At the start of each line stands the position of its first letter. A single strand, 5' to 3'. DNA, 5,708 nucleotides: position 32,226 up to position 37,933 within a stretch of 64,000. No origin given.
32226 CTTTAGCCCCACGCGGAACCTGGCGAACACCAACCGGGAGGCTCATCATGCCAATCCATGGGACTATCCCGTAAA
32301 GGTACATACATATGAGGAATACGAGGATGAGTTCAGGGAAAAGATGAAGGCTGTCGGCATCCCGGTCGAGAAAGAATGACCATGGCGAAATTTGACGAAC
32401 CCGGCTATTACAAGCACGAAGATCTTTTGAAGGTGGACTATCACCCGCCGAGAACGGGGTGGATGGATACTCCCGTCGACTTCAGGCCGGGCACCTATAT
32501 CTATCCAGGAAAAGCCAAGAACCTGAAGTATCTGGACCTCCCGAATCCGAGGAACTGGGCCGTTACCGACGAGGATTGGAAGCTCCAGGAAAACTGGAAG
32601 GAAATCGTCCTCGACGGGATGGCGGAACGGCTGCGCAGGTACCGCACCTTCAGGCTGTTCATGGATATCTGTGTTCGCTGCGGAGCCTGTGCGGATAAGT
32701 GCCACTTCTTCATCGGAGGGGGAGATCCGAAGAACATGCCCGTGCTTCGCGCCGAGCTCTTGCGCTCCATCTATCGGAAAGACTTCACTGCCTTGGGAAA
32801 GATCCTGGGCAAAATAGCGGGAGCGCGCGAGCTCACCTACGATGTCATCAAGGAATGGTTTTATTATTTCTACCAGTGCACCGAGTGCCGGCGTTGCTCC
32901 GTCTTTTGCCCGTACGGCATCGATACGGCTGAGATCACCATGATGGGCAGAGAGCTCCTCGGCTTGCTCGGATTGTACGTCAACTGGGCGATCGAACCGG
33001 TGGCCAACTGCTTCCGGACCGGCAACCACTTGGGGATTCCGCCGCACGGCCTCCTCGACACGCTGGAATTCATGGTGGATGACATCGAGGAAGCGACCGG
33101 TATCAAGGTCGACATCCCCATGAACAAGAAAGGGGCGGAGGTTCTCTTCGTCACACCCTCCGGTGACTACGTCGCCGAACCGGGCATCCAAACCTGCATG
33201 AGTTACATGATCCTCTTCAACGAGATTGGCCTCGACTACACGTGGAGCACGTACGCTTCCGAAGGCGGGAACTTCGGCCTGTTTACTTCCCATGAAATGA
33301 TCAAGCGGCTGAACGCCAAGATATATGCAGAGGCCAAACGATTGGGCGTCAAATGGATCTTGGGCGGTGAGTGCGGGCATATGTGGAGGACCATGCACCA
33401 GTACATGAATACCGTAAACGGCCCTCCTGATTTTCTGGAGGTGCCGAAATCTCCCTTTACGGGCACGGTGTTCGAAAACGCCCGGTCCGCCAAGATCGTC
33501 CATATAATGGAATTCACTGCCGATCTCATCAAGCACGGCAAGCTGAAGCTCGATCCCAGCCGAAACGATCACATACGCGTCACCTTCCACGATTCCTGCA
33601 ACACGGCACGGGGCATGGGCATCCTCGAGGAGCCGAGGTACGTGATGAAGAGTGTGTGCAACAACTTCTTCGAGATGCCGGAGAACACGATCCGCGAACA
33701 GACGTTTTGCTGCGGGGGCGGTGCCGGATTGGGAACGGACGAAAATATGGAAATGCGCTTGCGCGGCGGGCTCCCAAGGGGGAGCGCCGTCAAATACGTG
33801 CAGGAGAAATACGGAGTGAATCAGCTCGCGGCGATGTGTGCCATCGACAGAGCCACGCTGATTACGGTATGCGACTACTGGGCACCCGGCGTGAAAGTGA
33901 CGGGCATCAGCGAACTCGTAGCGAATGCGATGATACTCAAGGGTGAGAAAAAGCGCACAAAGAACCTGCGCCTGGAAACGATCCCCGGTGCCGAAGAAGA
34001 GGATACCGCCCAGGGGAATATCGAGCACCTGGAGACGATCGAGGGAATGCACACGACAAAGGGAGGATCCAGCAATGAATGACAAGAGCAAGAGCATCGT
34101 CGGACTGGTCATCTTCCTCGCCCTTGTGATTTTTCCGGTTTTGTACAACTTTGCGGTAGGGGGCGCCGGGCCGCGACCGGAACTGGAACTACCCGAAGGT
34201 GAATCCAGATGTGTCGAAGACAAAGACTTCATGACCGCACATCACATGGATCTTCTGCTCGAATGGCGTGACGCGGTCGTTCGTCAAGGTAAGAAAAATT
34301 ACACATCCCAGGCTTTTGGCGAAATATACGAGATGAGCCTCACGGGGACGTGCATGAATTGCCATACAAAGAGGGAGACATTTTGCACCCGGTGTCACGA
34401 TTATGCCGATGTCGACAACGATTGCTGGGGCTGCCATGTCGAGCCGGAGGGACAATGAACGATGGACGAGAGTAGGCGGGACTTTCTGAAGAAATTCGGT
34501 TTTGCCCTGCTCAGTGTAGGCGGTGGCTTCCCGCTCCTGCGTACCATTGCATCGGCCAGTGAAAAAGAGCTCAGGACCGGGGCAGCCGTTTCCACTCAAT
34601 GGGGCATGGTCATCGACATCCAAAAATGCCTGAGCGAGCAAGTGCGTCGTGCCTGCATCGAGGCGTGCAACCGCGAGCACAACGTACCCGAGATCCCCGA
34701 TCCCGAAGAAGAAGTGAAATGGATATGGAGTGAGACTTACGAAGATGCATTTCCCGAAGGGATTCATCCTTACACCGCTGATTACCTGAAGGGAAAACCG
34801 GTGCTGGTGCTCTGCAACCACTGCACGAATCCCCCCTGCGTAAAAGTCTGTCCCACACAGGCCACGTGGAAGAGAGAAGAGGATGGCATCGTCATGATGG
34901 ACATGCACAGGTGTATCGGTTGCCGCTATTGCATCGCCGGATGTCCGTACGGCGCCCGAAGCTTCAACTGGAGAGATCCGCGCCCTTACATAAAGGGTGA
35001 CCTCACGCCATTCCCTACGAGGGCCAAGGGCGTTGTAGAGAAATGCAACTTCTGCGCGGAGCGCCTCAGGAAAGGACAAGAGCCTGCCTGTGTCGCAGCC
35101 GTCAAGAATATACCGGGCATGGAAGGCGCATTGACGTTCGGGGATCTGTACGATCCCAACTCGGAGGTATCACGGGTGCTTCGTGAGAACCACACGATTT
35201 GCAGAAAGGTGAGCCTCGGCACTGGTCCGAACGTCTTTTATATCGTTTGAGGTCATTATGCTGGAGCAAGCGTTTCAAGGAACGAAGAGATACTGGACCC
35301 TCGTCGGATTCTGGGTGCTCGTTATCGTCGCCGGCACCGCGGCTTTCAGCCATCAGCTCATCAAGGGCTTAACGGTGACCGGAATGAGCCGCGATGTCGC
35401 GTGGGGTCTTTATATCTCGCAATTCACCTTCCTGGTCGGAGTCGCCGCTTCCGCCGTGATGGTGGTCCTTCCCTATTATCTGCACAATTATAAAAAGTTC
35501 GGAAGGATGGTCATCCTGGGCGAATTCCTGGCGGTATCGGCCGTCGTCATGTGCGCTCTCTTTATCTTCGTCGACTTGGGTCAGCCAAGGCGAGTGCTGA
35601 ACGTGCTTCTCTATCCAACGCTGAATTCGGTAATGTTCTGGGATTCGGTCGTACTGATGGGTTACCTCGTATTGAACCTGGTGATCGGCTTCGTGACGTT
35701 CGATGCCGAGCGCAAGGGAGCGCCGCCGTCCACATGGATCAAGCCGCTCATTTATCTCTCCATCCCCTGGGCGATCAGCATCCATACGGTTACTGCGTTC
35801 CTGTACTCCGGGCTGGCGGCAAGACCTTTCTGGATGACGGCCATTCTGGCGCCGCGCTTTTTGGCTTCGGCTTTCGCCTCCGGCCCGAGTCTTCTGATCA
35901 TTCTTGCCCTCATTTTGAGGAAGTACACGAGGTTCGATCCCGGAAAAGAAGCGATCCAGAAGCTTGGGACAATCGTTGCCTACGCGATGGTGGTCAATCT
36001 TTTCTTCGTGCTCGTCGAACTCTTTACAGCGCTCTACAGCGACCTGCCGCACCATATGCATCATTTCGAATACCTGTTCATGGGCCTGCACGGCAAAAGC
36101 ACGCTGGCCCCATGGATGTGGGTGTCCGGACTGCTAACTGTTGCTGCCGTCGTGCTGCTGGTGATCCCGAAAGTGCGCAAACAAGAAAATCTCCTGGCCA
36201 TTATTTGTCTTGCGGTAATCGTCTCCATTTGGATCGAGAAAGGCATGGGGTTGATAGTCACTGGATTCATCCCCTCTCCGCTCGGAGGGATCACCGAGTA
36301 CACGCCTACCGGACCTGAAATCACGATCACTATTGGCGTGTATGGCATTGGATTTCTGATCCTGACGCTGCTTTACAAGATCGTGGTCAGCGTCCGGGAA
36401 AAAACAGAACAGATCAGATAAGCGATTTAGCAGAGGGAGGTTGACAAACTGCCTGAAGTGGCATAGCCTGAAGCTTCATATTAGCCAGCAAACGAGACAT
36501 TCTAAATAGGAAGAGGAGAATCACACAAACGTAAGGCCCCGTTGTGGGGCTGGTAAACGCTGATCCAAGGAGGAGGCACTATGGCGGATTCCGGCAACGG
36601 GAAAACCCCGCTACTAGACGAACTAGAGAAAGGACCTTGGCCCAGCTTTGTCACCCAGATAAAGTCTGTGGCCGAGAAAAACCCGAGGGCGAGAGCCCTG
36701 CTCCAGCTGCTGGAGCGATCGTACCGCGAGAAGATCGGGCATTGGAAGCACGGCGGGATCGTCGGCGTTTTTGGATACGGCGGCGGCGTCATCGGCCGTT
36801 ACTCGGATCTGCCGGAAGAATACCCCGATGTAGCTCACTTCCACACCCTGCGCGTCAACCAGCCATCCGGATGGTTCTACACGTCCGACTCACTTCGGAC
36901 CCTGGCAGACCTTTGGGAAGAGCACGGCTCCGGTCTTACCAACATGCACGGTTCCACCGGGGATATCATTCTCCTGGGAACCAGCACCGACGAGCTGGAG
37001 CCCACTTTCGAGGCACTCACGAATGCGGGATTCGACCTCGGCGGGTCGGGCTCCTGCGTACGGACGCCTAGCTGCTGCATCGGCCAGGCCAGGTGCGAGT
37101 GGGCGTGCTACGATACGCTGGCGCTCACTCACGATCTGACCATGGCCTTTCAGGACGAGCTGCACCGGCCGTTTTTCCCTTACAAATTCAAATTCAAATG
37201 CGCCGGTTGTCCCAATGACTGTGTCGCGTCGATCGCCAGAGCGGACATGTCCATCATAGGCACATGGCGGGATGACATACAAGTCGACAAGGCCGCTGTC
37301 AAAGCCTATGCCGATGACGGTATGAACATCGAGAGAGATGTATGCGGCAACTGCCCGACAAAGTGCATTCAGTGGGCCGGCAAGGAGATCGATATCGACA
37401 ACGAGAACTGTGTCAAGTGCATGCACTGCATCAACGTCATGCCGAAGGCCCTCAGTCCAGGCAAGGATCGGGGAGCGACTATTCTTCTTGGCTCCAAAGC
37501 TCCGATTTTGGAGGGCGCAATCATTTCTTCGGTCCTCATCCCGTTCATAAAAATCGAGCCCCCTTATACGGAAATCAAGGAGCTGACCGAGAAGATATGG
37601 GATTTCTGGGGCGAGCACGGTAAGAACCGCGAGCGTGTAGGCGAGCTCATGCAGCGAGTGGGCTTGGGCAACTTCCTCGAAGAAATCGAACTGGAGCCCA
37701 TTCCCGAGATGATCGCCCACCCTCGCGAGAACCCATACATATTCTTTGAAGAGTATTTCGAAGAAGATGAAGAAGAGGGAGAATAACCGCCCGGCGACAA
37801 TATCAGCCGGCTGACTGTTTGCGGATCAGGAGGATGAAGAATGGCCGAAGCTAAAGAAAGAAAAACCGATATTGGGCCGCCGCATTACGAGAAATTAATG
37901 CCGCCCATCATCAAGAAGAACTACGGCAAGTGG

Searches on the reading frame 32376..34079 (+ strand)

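Call 10: search_protein_families(library=pfam, proteins=[window:32376-34079:+], max_evalue=0.001)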
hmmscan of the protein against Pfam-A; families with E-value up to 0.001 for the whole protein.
window:32376-34079:+ (568 aa): 8 families
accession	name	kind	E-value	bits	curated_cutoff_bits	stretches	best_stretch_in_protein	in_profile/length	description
PF13183.11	Fer4_8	-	7.4e-11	42.9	27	1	96-182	2-68/68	4Fe-4S dicluster domain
PF13534.11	Fer4_17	-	2.7e-08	34.7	22.2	1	99-183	2-61/61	4Fe-4S dicluster domain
PF13237.11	Fer4_10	-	3.2e-06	27.4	25.5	0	167-183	8-24/53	4Fe-4S dicluster domain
PF12797.12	Fer4_2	-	5e-05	23.4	24.5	0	166-180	8-22/22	4Fe-4S binding domain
PF02754.22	CCG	-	0.00016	22.2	20.6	1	402-461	1-56/85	Cysteine-rich domain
PF12838.12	Fer4_7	-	0.00018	22.3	27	0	99-182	2-52/52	4Fe-4S dicluster domain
PF00037.32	Fer4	-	0.00039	20.6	21.1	0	96-109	5-18/24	4Fe-4S binding domain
PF13187.11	Fer4_9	-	0.00057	20.3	27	0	99-181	2-50/52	4Fe-4S dicluster domain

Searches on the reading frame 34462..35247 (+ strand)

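Call 10: search_protein_families(library=pfam, proteins=[window:34462-35247:+], max_evalue=0.001)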
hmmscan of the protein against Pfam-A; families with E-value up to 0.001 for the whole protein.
window:34462-35247:+ (262 aa): 7 families
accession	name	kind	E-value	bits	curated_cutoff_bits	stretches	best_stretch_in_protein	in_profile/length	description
PF13247.11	Fer4_11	-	6e-21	74.9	26.2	2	117-171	9-64/100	4Fe-4S dicluster domain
PF12838.12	Fer4_7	-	8.2e-09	36.2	27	2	118-165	2-52/52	4Fe-4S dicluster domain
PF13237.11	Fer4_10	-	1.4e-06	28.5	25.5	1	117-162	8-53/53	4Fe-4S dicluster domain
PF13187.11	Fer4_9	-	3e-06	27.6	27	1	118-165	2-51/52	4Fe-4S dicluster domain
PF12837.12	Fer4_6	-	3.8e-06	27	25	1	146-165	4-23/24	4Fe-4S binding domain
PF00037.32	Fer4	-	9.5e-05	22.5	21.1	1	147-166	4-23/24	4Fe-4S binding domain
PF25160.1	LdpA_Fe-S-bd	-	0.00014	22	27.6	1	121-164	5-41/49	LdpA Fe-S cluster-binding domain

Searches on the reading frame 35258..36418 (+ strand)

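Call 10: search_protein_families(library=pfam, proteins=[window:35258-36418:+], max_evalue=0.001)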
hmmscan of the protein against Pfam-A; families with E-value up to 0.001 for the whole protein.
window:35258-36418:+ (387 aa): 1 family
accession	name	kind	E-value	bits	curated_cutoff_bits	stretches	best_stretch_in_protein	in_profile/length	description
PF03916.19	NrfD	-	6e-41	141.5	25.8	1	40-326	2-297/313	Polysulphide reductase, NrfD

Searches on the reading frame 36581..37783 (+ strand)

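Call 40: search_protein_families(library=pfam, proteins=[window:36581-37783:+], max_evalue=0.00001)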
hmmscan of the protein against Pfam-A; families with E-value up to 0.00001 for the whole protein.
window:36581-37783:+ (401 aa): 2 families
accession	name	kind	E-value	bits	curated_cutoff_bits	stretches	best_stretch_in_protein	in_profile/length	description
PF01077.27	NIR_SIR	-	4.7e-38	130.6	27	1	156-371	1-152/158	Nitrite and sulphite reductase 4Fe-4S domain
PF03460.22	NIR_SIR_ferr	-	1.5e-08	34.7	24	1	83-148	5-68/69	Nitrite/Sulfite reductase ferredoxin-like half domain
